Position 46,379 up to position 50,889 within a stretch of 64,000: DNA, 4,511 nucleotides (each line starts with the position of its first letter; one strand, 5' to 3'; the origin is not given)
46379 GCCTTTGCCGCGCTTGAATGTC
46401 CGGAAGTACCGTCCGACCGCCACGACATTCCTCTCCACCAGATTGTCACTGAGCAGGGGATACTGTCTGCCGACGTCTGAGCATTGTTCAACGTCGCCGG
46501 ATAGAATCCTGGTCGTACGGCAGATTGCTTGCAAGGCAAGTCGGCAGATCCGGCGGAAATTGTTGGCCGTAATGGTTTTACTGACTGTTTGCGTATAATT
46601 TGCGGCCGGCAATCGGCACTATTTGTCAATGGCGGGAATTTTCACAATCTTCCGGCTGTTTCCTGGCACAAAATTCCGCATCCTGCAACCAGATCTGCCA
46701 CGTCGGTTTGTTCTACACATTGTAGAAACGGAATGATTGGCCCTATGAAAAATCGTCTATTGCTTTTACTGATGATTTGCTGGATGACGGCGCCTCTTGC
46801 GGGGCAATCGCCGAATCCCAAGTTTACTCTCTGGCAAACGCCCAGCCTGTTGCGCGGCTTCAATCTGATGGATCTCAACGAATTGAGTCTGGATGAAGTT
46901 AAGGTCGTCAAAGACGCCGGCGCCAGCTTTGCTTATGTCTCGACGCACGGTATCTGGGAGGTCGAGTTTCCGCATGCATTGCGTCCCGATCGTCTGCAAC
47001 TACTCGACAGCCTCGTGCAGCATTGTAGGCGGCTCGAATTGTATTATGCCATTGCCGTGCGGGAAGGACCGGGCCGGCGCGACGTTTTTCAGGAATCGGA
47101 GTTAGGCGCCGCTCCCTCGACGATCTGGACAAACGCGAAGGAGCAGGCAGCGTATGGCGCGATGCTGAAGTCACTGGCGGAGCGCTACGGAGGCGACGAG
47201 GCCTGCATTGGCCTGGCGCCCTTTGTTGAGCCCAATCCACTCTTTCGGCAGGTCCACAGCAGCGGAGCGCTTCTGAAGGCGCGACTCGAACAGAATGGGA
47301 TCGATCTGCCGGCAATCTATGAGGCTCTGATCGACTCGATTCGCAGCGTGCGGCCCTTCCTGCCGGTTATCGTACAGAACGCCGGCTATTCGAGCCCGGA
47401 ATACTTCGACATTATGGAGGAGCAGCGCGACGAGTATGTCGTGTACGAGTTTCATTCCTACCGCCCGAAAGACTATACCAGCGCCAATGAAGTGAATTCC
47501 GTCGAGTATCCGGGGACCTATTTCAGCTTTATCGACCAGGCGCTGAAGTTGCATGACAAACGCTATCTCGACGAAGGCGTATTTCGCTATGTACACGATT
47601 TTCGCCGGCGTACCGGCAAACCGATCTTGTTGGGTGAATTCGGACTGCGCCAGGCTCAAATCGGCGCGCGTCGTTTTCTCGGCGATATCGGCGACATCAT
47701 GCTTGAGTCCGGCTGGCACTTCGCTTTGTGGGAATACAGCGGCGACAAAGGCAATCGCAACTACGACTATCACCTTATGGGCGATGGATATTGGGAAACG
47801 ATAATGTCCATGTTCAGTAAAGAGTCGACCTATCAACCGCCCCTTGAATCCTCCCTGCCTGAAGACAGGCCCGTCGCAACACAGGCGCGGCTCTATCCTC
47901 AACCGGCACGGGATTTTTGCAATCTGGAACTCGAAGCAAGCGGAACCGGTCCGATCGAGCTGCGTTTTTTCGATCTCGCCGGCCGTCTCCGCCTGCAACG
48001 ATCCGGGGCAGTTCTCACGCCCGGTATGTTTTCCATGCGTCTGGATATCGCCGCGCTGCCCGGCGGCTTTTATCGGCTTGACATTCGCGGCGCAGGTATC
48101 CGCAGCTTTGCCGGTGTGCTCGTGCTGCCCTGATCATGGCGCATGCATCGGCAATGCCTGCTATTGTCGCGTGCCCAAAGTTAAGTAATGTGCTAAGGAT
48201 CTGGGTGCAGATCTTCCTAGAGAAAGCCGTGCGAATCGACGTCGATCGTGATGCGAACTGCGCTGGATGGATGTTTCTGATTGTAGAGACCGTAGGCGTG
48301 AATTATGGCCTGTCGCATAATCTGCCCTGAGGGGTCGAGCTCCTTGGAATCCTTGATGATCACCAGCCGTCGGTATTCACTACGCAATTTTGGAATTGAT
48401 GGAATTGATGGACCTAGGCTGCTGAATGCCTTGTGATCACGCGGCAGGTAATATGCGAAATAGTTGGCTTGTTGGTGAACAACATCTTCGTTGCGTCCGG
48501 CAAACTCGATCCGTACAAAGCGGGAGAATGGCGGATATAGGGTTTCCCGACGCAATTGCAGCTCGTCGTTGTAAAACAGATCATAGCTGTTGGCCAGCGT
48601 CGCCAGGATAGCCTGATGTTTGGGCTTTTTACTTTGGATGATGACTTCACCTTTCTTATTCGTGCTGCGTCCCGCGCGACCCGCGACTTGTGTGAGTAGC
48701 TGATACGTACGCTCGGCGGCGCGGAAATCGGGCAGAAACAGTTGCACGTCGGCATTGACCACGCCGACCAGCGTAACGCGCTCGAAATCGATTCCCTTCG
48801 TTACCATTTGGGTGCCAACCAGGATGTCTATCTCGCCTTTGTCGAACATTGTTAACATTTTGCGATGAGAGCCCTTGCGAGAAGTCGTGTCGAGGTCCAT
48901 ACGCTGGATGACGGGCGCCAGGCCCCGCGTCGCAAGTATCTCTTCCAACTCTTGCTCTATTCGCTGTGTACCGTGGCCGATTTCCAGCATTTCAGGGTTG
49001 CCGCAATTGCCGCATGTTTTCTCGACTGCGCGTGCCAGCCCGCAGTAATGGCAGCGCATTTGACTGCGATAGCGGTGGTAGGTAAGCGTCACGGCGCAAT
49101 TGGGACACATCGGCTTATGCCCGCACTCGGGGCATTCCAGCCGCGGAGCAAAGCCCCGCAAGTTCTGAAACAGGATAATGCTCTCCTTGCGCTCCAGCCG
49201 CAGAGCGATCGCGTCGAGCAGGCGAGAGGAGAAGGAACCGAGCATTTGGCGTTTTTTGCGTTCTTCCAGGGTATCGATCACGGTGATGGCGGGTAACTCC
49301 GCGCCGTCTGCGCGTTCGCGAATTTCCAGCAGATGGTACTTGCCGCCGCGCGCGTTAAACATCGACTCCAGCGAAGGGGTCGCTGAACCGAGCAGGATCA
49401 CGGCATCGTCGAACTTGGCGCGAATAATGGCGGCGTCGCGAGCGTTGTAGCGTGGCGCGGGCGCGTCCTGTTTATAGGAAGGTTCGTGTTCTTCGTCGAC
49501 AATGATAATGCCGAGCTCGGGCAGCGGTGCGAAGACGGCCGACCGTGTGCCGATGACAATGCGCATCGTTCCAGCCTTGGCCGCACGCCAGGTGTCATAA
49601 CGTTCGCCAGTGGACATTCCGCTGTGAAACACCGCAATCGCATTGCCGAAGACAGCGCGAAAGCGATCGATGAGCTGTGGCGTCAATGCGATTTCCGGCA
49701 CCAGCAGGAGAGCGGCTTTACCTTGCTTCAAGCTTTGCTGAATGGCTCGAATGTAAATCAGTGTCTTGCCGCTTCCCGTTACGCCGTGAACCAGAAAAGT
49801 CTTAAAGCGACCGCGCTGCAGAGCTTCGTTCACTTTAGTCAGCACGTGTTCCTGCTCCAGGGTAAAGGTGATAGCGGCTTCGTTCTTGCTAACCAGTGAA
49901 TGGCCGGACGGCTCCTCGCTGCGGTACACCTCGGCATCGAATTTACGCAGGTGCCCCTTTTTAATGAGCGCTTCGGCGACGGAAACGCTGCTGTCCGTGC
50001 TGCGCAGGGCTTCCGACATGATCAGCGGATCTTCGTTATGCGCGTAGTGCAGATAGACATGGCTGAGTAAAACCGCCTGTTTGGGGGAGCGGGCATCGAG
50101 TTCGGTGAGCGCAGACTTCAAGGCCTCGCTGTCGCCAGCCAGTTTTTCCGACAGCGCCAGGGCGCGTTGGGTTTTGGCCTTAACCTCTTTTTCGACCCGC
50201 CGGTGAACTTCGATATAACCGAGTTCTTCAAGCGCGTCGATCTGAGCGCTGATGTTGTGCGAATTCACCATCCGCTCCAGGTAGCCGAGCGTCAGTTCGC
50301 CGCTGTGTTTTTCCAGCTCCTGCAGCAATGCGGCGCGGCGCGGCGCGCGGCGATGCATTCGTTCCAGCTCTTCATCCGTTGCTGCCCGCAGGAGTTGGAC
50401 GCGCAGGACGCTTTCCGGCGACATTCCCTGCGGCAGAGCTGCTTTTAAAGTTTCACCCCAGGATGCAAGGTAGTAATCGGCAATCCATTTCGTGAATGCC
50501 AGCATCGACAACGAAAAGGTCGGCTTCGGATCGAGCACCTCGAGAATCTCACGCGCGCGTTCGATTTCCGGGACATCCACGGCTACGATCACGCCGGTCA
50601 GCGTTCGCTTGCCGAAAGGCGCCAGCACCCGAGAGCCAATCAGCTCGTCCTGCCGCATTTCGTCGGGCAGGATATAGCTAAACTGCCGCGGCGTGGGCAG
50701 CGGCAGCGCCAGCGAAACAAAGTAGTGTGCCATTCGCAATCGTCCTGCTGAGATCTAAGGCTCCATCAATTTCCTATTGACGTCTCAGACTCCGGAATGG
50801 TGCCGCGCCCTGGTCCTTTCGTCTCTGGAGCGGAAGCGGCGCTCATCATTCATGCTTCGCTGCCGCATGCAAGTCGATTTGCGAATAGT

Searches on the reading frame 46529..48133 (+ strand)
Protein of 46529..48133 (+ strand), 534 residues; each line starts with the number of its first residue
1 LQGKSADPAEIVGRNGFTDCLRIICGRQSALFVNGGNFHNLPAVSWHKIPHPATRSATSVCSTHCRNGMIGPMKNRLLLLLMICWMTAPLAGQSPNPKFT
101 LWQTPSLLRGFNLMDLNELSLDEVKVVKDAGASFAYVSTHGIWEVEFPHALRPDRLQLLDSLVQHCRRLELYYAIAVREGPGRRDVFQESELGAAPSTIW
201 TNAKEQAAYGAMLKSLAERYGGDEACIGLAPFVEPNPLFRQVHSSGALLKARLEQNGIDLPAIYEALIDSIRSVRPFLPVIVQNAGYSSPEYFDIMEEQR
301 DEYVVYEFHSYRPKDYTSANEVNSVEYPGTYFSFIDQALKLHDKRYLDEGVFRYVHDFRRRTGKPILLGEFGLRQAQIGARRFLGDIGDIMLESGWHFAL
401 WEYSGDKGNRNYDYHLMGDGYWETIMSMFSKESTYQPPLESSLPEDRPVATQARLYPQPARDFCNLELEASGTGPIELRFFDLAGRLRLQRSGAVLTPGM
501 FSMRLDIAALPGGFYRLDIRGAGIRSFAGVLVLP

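Call 51: search_protein_families(library=pfam, proteins=[window:46529-48133:+], max_evalue=0.00001)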
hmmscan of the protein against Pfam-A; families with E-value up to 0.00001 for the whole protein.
window:46529-48133:+ (534 aa): 1 family
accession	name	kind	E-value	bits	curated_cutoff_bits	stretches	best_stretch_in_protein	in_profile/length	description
PF00150.24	Cellulase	-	2.7e-09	37.4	23.5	1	156-403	61-268/272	Cellulase (glycosyl hydrolase family 5)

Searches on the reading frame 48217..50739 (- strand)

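Call 47: search_protein_families(library=pfam, proteins=[window:48217-50739:-], max_evalue=0.00001)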
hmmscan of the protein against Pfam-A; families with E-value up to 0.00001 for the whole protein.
window:48217-50739:- (840 aa): 6 families
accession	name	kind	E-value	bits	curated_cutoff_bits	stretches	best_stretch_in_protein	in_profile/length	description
PF17764.6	PriA_3primeBD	-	4e-24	84.7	22.7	1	11-103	3-96/96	3'DNA-binding domain (3'BD)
PF04851.21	ResIII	-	2.7e-18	66.9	22.5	1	293-456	5-163/164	Type III restriction enzyme, res subunit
PF00270.35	DEAD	-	6.7e-18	65.4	26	1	310-458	14-162/167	DEAD/DEAH box helicase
PF00271.37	Helicase_C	-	1.3e-10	41.9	23.5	1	600-692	32-109/110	Helicase conserved C-terminal domain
PF18319.7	Zn_ribbon_PriA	-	1.7e-10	41.1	26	1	545-569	1-25/27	PriA DNA helicase Cys-rich region (CRR) domain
PF18074.6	PriA_C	-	4e-10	40.8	26.9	1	737-835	1-94/95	Primosomal protein N C-terminal domain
